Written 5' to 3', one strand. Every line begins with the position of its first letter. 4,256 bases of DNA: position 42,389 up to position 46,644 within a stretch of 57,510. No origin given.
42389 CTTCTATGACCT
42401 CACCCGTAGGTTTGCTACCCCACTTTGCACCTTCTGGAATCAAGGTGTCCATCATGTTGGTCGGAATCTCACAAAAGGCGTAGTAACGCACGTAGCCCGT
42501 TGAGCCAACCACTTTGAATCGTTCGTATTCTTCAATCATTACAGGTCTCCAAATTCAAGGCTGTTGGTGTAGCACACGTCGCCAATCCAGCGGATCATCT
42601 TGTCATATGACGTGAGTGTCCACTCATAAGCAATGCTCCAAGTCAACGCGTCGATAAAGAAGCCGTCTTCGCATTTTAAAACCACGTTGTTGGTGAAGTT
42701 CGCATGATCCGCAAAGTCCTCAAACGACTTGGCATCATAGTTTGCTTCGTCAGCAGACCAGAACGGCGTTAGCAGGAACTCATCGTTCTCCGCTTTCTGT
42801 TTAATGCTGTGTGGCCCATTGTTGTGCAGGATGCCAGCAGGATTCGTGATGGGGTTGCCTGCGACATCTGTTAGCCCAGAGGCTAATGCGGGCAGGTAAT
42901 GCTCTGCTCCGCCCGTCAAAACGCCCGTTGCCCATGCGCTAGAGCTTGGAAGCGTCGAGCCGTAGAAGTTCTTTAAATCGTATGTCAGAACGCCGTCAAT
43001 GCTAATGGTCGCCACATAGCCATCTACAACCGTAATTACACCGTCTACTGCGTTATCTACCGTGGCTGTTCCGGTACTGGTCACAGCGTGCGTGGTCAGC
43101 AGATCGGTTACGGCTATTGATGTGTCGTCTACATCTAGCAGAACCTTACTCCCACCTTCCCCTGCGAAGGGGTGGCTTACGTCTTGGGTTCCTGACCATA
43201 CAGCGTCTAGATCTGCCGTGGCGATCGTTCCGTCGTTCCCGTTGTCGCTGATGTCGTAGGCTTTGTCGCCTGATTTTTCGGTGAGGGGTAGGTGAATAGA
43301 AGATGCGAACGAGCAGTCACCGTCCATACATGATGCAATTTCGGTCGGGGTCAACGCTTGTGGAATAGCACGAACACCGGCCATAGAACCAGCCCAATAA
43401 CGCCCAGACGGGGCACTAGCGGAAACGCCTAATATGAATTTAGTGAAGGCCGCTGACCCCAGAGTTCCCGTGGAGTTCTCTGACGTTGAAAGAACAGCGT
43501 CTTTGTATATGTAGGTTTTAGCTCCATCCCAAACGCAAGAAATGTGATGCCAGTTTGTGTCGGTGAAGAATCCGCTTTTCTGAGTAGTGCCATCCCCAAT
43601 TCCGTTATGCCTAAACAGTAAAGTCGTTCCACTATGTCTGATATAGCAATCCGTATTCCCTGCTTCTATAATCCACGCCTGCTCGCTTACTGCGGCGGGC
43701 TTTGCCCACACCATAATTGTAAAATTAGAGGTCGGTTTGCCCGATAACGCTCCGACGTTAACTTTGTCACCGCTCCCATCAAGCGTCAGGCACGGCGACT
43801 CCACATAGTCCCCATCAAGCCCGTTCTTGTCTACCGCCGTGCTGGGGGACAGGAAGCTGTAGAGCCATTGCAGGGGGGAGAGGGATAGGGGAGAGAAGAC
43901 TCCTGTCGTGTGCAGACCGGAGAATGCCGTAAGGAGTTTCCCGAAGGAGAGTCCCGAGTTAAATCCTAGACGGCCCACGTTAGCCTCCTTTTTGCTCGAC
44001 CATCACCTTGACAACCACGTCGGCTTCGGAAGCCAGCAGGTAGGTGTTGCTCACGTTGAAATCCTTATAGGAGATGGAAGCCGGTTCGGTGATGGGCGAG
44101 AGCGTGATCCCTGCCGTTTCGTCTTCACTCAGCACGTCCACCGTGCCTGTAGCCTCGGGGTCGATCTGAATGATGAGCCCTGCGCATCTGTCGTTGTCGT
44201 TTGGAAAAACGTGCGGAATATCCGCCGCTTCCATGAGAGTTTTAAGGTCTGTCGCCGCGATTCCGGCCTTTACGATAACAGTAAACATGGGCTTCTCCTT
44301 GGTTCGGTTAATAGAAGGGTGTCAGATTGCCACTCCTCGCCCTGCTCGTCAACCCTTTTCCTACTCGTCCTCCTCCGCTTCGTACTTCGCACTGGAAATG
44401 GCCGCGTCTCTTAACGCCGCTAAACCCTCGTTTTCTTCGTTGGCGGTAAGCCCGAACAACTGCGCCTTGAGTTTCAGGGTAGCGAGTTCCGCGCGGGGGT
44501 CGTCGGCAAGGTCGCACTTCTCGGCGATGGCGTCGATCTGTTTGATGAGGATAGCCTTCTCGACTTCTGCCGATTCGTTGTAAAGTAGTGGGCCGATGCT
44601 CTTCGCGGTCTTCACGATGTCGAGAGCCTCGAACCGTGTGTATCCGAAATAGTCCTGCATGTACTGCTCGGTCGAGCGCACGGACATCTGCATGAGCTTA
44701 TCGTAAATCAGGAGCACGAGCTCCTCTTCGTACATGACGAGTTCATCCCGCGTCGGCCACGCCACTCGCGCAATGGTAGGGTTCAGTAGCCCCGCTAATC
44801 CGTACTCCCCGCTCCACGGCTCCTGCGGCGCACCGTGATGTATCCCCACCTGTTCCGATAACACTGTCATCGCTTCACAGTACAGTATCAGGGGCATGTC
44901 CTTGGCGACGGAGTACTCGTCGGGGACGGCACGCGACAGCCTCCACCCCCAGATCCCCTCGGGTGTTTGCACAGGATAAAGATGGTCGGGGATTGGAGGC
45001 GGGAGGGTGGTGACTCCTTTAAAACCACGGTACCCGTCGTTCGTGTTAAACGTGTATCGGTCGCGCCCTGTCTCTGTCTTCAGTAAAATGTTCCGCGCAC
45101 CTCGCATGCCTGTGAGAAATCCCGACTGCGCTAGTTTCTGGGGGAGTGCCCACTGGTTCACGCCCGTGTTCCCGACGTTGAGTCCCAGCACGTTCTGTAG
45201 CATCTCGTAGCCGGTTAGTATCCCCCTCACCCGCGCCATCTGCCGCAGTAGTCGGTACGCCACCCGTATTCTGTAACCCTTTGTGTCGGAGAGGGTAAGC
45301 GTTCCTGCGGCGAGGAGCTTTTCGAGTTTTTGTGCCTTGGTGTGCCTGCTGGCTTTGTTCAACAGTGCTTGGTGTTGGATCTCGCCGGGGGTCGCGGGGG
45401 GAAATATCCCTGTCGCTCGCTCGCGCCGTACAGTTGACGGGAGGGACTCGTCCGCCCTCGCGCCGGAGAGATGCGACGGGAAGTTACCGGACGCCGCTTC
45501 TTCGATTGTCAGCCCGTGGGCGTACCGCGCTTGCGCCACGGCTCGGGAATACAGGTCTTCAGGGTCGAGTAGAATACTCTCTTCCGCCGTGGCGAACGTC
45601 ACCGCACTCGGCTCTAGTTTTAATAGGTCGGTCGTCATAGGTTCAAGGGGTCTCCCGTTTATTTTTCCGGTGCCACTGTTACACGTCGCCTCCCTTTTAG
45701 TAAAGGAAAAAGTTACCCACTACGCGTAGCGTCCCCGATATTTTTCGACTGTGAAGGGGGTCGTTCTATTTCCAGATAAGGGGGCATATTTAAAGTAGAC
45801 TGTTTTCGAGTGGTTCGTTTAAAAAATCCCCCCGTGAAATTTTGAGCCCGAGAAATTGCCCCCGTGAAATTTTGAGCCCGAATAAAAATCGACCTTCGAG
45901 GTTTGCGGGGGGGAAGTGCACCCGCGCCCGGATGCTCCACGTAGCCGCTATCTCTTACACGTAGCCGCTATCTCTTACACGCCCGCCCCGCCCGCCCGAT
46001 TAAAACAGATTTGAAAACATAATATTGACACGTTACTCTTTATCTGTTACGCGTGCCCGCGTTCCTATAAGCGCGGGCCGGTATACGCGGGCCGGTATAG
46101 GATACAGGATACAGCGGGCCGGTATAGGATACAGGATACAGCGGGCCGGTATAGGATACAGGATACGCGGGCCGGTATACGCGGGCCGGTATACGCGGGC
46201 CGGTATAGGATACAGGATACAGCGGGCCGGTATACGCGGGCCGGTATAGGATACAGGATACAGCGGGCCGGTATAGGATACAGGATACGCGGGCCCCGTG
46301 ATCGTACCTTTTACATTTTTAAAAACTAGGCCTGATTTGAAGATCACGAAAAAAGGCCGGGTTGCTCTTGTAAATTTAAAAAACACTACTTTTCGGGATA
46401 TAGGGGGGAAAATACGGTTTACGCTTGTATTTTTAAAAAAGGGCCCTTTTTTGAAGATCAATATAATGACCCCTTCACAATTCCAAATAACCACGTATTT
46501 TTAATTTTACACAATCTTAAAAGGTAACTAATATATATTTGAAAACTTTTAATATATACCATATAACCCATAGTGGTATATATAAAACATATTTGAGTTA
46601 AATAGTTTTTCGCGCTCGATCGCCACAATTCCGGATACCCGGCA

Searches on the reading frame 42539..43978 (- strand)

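Call 8: search_protein_families(library=phrogs, proteins=[window:42539-43978:-], max_evalue=0.01)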
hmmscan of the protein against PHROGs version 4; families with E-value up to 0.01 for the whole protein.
window:42539-43978:- (479 aa): 2 families
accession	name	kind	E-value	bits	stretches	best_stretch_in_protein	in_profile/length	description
phrog_3545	-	unknown function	6e-07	28.9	1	82-212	816-967/1115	-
phrog_14220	-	unknown function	0.0056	16.8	0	63-219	47-181/401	-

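Call 9: search_protein_families(library=pfam, proteins=[window:42539-43978:-], max_evalue=0.01)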
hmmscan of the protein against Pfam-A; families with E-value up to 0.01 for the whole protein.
window:42539-43978:- (479 aa): 1 family
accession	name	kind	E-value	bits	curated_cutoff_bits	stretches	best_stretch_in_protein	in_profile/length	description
PF13385.13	Laminin_G_3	-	3.1e-18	66.8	27.6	1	67-215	1-151/151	Concanavalin A-like lectin/glucanases superfamily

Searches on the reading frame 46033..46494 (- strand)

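Call 8: search_protein_families(library=phrogs, proteins=[window:46033-46494:-], max_evalue=0.01)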
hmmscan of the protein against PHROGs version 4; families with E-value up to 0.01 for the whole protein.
window:46033-46494:- (153 aa): 1 family
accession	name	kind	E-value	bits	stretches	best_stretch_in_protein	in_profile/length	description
phrog_5036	-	unknown function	0.0064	17.6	0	85-108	86-109/158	-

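Call 9: search_protein_families(library=pfam, proteins=[window:46033-46494:-], max_evalue=0.01)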
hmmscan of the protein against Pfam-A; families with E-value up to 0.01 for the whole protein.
window:46033-46494:- (153 aa): 0 families
